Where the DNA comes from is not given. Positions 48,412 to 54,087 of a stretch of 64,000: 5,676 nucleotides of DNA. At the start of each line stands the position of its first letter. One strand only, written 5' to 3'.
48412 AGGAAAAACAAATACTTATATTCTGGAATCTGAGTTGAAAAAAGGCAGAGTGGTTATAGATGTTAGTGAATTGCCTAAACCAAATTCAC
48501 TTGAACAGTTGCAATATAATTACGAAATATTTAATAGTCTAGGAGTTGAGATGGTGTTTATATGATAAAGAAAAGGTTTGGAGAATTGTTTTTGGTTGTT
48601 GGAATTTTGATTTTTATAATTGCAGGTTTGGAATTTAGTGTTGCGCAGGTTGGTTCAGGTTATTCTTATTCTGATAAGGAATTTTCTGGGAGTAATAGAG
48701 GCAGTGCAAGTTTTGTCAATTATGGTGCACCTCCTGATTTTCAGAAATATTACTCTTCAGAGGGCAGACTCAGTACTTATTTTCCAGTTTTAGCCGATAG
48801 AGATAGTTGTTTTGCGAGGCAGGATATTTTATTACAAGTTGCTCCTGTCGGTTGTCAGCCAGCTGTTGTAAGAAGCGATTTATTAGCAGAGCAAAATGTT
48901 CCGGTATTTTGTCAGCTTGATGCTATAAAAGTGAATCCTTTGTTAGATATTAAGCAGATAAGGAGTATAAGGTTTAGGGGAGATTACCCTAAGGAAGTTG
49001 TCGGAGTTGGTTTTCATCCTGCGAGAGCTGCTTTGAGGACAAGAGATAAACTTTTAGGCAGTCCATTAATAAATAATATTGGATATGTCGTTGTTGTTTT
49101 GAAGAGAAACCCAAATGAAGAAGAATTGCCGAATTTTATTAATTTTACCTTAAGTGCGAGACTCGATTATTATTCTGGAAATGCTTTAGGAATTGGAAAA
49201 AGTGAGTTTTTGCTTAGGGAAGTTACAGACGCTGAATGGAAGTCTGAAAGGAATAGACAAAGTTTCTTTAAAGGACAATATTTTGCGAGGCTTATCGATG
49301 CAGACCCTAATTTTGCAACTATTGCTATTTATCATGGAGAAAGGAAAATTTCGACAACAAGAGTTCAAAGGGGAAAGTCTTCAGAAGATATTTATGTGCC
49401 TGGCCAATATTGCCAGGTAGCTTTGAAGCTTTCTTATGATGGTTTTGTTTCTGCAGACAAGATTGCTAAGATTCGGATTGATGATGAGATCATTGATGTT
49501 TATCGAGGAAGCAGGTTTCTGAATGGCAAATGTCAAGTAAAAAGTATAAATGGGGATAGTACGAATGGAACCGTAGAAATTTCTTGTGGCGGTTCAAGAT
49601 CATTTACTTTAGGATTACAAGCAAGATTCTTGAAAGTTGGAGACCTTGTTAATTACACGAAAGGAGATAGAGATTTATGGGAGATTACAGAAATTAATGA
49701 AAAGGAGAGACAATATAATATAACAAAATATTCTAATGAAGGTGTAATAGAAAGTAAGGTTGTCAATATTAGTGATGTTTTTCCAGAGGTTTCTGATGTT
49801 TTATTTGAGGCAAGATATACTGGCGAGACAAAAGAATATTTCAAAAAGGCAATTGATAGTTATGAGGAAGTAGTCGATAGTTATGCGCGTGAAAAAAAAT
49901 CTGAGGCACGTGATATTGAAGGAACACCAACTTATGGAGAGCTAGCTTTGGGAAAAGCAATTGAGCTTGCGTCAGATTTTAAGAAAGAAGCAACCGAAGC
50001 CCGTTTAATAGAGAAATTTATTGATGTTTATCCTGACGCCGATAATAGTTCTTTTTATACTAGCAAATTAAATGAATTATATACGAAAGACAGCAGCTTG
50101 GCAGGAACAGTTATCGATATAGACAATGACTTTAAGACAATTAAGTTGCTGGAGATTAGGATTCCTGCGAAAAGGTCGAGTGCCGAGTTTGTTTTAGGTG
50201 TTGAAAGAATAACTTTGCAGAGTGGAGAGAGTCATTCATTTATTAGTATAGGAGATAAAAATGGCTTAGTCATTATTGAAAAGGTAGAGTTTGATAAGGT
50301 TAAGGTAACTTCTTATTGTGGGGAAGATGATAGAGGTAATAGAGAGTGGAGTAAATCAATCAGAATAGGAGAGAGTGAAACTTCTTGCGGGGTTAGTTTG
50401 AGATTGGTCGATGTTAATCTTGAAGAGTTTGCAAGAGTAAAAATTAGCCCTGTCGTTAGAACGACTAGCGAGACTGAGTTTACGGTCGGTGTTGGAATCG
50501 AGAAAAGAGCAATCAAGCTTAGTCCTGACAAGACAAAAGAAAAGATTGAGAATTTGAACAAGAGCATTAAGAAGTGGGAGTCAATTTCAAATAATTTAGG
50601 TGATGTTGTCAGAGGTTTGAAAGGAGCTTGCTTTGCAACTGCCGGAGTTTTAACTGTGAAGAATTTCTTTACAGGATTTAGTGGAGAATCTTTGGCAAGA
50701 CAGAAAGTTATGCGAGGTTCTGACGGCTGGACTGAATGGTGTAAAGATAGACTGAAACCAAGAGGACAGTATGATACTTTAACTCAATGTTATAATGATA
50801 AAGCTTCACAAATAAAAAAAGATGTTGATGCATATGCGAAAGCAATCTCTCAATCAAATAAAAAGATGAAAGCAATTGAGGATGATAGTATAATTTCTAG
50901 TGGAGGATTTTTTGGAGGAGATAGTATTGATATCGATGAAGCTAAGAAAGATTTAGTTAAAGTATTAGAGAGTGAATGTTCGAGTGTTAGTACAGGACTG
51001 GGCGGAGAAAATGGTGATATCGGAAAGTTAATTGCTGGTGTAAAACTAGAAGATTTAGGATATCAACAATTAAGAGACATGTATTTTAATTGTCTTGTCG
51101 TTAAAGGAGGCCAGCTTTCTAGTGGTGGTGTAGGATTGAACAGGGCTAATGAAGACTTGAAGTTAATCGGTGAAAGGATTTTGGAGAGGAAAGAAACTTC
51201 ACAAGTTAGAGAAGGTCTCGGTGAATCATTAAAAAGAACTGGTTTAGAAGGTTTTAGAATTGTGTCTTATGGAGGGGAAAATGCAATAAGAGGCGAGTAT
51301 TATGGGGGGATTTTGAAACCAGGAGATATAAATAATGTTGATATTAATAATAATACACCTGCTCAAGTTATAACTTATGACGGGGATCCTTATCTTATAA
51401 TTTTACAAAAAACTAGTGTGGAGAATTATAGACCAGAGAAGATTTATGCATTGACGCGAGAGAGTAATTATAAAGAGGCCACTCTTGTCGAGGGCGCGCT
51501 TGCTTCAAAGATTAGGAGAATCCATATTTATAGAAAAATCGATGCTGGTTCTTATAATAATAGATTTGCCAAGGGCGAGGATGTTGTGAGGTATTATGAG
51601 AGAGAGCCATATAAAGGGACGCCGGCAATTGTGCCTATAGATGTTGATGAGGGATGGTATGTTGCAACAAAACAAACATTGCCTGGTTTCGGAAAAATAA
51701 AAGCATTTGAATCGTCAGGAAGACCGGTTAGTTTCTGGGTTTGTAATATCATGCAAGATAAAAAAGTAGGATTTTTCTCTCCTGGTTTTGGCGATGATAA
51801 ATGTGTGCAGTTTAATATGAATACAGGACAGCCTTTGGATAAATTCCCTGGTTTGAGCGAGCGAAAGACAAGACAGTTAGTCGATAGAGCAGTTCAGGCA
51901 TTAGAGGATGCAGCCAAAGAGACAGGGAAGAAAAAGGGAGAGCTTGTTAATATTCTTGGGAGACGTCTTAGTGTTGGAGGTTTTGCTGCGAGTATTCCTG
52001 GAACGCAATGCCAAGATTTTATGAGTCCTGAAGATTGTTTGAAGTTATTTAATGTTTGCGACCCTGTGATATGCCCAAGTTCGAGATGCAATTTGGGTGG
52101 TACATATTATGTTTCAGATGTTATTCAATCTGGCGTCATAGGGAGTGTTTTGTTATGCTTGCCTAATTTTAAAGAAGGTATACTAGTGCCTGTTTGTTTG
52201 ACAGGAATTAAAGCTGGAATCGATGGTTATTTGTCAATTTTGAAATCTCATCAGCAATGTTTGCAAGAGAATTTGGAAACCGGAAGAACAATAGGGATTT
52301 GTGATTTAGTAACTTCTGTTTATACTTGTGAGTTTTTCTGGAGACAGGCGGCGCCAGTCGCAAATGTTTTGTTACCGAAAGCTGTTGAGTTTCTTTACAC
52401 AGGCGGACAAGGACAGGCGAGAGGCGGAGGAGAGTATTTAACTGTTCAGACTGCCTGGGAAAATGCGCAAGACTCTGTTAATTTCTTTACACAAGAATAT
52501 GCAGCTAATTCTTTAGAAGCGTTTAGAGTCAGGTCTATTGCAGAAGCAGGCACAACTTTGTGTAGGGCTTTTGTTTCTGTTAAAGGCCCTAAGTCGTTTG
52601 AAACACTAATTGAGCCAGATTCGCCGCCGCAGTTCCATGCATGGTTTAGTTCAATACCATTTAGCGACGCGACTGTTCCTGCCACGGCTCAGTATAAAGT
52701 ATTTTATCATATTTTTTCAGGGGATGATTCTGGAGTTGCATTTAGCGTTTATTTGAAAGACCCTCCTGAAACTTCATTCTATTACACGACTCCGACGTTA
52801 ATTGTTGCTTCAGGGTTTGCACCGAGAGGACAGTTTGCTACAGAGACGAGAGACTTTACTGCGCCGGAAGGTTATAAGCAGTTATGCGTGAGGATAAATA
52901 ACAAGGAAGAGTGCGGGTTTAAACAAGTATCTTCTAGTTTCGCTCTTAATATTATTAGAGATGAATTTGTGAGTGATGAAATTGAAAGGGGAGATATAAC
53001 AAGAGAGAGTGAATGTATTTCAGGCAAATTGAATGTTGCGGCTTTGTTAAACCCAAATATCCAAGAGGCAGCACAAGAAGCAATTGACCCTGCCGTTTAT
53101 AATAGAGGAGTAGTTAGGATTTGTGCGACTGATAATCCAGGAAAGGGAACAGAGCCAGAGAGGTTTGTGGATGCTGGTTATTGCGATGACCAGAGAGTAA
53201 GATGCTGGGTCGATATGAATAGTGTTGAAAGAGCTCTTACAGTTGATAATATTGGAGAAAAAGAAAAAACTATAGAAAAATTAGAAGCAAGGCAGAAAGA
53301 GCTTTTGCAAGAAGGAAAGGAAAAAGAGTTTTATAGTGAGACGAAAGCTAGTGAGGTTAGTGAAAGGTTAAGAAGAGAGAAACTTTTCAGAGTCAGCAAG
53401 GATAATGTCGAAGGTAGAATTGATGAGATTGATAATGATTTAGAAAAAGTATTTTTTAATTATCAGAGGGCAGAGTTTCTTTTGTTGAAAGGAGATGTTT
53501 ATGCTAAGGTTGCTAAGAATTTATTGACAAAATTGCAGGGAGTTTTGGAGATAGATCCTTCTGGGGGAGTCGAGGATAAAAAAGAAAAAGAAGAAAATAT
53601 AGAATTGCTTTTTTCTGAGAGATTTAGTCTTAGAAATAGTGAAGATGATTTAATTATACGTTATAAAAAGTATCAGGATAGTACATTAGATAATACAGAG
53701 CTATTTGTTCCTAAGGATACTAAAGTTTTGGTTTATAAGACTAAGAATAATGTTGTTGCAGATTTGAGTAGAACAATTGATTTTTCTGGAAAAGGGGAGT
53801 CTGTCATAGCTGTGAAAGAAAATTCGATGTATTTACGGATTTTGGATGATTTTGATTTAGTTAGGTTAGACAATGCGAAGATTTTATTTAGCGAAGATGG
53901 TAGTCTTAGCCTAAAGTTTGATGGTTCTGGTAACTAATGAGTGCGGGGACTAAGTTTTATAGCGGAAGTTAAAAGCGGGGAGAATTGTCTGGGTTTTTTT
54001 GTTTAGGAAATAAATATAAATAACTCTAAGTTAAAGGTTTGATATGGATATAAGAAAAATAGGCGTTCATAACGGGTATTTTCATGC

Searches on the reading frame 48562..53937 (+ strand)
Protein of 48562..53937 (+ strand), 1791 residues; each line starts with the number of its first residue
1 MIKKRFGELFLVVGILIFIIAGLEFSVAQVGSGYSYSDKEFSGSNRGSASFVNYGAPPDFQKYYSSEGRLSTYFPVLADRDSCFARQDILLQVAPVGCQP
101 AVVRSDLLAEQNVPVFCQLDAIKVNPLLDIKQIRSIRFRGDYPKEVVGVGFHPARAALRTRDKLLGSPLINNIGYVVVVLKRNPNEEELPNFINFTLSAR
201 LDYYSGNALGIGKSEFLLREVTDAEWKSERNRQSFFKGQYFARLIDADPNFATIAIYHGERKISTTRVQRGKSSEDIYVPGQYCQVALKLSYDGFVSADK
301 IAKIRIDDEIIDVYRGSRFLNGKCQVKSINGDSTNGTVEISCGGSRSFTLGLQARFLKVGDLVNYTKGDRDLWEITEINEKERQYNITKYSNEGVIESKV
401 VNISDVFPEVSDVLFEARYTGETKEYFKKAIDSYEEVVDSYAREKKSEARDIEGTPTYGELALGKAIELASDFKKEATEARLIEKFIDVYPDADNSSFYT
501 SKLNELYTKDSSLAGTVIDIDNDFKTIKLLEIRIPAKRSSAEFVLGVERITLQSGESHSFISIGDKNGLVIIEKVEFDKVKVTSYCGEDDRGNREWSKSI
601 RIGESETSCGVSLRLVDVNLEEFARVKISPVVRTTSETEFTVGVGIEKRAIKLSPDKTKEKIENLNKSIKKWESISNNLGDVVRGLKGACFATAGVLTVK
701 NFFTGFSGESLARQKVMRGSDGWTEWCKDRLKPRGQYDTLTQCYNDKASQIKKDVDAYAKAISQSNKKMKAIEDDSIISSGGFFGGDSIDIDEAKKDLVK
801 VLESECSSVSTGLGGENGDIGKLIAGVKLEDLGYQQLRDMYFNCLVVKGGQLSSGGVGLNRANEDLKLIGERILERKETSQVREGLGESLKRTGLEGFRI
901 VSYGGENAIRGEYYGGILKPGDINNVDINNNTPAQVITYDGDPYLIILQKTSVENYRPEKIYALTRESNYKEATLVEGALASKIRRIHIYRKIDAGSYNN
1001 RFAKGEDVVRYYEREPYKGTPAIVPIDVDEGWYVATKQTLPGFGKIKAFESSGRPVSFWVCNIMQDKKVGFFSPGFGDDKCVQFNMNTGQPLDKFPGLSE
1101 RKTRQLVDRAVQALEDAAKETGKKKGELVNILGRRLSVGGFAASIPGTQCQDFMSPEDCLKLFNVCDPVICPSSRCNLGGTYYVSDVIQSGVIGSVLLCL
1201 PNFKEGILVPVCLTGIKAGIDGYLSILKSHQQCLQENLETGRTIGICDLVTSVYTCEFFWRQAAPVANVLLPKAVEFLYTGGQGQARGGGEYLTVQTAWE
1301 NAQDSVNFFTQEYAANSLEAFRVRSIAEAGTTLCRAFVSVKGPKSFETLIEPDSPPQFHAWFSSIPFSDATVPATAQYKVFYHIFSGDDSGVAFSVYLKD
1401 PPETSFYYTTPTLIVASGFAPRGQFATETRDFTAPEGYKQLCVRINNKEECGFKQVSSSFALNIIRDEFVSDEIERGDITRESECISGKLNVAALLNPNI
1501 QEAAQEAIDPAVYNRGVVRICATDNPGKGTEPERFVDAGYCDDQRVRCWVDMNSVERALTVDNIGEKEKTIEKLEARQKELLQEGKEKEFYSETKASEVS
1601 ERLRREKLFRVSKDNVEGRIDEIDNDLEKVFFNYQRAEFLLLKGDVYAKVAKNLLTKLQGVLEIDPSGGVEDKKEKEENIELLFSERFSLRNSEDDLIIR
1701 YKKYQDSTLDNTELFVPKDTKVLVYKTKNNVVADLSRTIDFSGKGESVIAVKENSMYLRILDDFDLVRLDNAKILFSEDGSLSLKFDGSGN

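Call 21: find_homologous_proteins(query=window:48562-53937:+, max_evalue=1e-10)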
Query window:48562-53937:+ (1791 aa): 526 proteins with E <= 1e-10 among 8000 candidates; the best 120 are listed.
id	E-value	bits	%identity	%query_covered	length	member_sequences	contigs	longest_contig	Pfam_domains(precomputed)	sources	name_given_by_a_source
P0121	0.0e+0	4063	100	100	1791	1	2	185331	-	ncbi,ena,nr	ncbi:MAG: hypothetical protein IIA87_00680 [Nanoarchaeota archaeon]|nr:hypothetical protein [Nanoarc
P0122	0.0e+0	2452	62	100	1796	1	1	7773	-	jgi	-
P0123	0.0e+0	2047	58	91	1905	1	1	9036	-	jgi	-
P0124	0.0e+0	1904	53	94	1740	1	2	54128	-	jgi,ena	-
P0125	0.0e+0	1867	53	92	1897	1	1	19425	-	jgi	jgi:hypothetical protein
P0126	0.0e+0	1832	51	92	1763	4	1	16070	-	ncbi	-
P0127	0.0e+0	1823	52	92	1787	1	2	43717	-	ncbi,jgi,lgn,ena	-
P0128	0.0e+0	1821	51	92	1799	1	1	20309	-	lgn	-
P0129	0.0e+0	1816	52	90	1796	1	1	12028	-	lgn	-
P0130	0.0e+0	1805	52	91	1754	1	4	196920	-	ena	-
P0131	0.0e+0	1803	51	92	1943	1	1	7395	-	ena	-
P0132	0.0e+0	1799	52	93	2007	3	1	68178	PF02412.24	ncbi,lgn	-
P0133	0.0e+0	1791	50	93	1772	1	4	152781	-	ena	-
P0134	0.0e+0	1789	50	93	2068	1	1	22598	-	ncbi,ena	-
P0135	0.0e+0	1775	50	93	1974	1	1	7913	-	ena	-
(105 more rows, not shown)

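Call 22: find_encoding_contigs(protein=P0122, flank=6000, max_places=2)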
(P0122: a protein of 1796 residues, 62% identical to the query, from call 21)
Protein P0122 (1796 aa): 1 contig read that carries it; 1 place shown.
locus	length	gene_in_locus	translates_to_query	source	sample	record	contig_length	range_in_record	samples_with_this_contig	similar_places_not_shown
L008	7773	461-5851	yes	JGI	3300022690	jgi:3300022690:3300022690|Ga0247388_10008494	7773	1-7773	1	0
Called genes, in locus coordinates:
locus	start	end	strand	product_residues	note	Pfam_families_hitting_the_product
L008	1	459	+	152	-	?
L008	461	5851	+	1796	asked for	-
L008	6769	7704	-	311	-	PF08271:Zn_Ribbon_TF, PF00382:TFIIB, PF04545:Sigma70_r4 (faint), PF00382:TFIIB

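Call 23: find_encoding_contigs(protein=P0124, flank=6000, max_places=2)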
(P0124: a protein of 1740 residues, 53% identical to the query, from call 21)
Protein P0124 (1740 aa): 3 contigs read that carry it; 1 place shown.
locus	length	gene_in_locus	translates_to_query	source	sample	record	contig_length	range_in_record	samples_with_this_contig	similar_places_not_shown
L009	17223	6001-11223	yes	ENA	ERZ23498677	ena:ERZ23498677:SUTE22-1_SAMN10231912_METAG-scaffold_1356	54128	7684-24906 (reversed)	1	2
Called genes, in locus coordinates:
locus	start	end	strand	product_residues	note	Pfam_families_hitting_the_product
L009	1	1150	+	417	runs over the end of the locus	PF01676:Metalloenzyme, PF10143:PhosphMutase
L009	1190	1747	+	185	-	-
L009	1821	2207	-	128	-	-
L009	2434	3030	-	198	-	PF01015:Ribosomal_S3Ae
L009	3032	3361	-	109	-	-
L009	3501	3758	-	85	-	PF09889:DUF2116, PF13240:Zn_Ribbon_1 (weak)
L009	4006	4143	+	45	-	-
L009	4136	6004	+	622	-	-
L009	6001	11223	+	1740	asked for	-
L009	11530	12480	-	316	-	PF08271:Zn_Ribbon_TF, PF00382:TFIIB, PF04545:Sigma70_r4 (faint), PF00382:TFIIB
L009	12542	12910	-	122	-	PF01201:Ribosomal_S8e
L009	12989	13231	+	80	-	PF14438:SM-ATX, PF01423:LSM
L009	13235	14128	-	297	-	PF13691:Lactamase_B_4 (weak), PF23023:Anti-Pycsar_Apyc1, PF00753:Lactamase_B, PF12706:Lactamase_B_2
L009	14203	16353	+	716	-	-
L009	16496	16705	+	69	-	-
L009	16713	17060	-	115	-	PF11969:DcpS_C, PF01230:HIT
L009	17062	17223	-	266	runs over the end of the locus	PF01656:CbiA, PF02374:ArsA_ATPase (weak), PF06564:CBP_BcsQ (weak), PF10609:ParA, PF13614:AAA_31, PF13500:AAA_26 (weak)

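Call 24: find_encoding_contigs(protein=P0123, flank=6000, max_places=2)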
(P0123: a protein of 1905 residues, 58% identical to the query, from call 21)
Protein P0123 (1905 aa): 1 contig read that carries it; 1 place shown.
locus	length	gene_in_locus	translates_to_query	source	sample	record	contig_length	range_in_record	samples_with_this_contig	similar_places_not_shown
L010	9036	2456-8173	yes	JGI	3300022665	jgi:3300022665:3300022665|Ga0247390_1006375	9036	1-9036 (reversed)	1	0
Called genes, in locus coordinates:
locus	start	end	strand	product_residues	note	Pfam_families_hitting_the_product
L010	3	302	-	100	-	?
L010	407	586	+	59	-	-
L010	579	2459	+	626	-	-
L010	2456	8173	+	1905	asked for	-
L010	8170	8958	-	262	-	PF00171:Aldedh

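Call 51: find_encoding_contigs(protein=P0125, flank=5000, max_places=1)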
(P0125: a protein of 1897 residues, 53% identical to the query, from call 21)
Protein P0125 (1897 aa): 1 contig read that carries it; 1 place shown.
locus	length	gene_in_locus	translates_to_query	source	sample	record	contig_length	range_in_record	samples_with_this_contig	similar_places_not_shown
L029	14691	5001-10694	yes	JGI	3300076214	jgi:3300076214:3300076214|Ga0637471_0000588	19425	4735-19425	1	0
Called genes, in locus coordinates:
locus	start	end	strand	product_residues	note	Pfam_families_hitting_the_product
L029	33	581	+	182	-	-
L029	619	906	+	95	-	-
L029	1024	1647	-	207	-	PF01015:Ribosomal_S3Ae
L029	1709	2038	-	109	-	-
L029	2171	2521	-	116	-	PF09889:DUF2116, PF13240:Zn_Ribbon_1 (weak)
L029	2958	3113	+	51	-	-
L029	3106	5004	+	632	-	-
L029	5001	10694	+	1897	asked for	-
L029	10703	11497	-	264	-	-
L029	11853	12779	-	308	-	PF08271:Zn_Ribbon_TF, PF00382:TFIIB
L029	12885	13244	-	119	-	PF01201:Ribosomal_S8e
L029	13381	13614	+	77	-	PF14438:SM-ATX, PF01423:LSM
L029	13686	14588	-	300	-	PF13691:Lactamase_B_4 (weak), PF23023:Anti-Pycsar_Apyc1, PF00753:Lactamase_B, PF12706:Lactamase_B_2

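Call 52: find_encoding_contigs(protein=P0127, flank=5000, max_places=1)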
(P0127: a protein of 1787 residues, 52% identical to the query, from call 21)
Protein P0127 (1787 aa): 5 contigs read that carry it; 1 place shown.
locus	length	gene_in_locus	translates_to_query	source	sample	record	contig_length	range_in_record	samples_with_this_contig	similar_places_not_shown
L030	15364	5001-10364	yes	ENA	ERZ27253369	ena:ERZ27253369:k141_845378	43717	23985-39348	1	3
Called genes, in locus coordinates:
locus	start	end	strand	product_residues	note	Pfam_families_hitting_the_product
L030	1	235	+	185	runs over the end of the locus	-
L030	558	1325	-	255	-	PF01015:Ribosomal_S3Ae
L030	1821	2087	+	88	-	-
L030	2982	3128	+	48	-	-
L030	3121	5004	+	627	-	-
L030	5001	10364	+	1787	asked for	-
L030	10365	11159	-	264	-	-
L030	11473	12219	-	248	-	PF14907:NTP_transf_5 (weak)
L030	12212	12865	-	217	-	-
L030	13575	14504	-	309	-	PF08271:Zn_Ribbon_TF, PF00382:TFIIB, PF04545:Sigma70_r4 (faint), PF00382:TFIIB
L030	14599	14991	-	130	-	-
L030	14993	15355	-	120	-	PF01201:Ribosomal_S8e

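Call 53: find_encoding_contigs(protein=P0130, flank=5000, max_places=1)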
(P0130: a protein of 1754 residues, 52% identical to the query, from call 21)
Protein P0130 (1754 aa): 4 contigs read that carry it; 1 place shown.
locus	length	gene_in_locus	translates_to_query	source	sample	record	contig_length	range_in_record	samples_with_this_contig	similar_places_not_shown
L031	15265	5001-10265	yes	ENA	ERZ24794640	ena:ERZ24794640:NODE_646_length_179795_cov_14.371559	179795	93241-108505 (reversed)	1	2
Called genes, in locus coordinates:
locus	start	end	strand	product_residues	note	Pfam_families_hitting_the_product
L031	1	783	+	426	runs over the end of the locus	PF01676:Metalloenzyme, PF10143:PhosphMutase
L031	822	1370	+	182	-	PF22090:Gins51_C (weak)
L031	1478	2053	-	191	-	PF01015:Ribosomal_S3Ae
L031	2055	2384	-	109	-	-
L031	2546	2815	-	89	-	PF09889:DUF2116, PF13240:Zn_Ribbon_1 (weak)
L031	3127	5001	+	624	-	-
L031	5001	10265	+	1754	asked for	-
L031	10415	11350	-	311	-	PF08271:Zn_Ribbon_TF, PF00382:TFIIB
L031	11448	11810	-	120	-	PF01201:Ribosomal_S8e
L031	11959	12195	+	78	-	PF14438:SM-ATX, PF01423:LSM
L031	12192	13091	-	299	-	PF13691:Lactamase_B_4 (weak), PF23023:Anti-Pycsar_Apyc1, PF00753:Lactamase_B, PF12706:Lactamase_B_2 (weak)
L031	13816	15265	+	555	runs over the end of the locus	PF00587:tRNA-synt_2b (weak), PF03129:HGTP_anticodon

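Call 72: search_protein_families(library=phrogs, proteins=[L030:10365-11159:-, L030:11473-12219:-, L030:12212-12865:-], max_evalue=0.01)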
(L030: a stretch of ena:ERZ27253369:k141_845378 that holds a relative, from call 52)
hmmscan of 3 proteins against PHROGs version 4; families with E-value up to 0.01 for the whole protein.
L030:10365-11159:- (264 aa): 0 families

L030:11473-12219:- (248 aa): 0 families

L030:12212-12865:- (217 aa): 0 families

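Call 73: search_protein_families(library=pfam, proteins=[L030:10365-11159:-, L030:11473-12219:-, L030:12212-12865:-], max_evalue=0.01)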
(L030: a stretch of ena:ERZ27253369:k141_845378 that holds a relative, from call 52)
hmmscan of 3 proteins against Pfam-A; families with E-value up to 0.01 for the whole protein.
L030:10365-11159:- (264 aa): 0 families

L030:11473-12219:- (248 aa): 5 families
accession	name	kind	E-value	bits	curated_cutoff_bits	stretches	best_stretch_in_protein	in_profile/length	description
PF14907.12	NTP_transf_5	-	4.5e-08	33.4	31.2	1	15-143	58-182/249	Uncharacterised nucleotidyltransferase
PF19502.5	DUF6036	-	0.00055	20.2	23.6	1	20-175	9-133/164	Nucleotidyltransferase of unknown function (DUF6036)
PF10706.15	Aminoglyc_resit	-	0.00077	20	21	1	17-72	2-60/149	Aminoglycoside-2''-adenylyltransferase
PF01909.29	NTP_transf_2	-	0.0038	18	21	0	27-94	13-64/93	Nucleotidyltransferase domain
PF08843.17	AbiEii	-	0.0042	17.5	22.5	1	30-216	14-229/238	Nucleotidyl transferase AbiEii toxin, Type IV TA system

L030:12212-12865:- (217 aa): 2 families
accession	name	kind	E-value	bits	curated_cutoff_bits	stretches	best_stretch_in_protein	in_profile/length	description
PF25212.1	HVO_A0114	-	9.4e-05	22.6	27.6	1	16-59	34-77/84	HVO_A0114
PF13551.12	HTH_29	-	0.0097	16.4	28.1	0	9-54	2-51/64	Winged helix-turn helix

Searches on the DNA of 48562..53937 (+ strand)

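Call 88: search_rna_families(sources=[L026, L028, L031], threshold=evalue, max_evalue=5)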
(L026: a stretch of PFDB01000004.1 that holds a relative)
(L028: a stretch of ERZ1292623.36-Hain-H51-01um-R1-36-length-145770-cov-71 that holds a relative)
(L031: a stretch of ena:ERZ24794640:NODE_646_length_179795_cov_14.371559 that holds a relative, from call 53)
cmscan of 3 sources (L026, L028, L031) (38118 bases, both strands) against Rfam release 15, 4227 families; matches with E-value up to 5: 13.
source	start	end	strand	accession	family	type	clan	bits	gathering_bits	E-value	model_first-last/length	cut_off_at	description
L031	13206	13280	+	RF00005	tRNA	Gene; tRNA;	CL00001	73.9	29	1.6e-14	1-71/71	no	tRNA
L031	1407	1478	+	RF00005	tRNA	Gene; tRNA;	CL00001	72.1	29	4.9e-14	1-71/71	no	tRNA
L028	5984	6057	-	RF00005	tRNA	Gene; tRNA;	CL00001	70.9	29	1.1e-13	1-71/71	no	tRNA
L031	13423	13496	+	RF00005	tRNA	Gene; tRNA;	CL00001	60.5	29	7.5e-11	1-71/71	no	tRNA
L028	5144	5228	-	RF00005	tRNA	Gene; tRNA;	CL00001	58.6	29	2.5e-10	1-71/71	no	tRNA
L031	10287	10371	-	RF00005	tRNA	Gene; tRNA;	CL00001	58.4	29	3e-10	1-71/71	no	tRNA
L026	3017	3101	-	RF00005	tRNA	Gene; tRNA;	CL00001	56.5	29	9.6e-10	1-71/71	no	tRNA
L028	1101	1172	+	RF00005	tRNA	Gene; tRNA;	CL00001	55.8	29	1.5e-09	1-71/71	no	tRNA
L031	1407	1479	-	RF04354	Plastid-ycf2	Cis-reg;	-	24.1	65.7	0.89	1-75/75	no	Plastid-ycf2 5UTR RNA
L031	5617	5665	+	RF00278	SNORD50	Gene; snRNA; snoRNA; CD-box;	-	23.3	42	1.7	23-69/72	no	Small nucleolar RNA SNORD50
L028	1101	1171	+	RF01684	mascRNA-menRNA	Gene;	-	23.2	42.5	1.8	1-56/56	no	MALAT1-associated small cytoplasmic RNA/MEN beta RNA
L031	13206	13281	-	RF04354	Plastid-ycf2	Cis-reg;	-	23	65.7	1.7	1-75/75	no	Plastid-ycf2 5UTR RNA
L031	13423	13497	-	RF04354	Plastid-ycf2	Cis-reg;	-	21.5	65.7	4.6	1-75/75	no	Plastid-ycf2 5UTR RNA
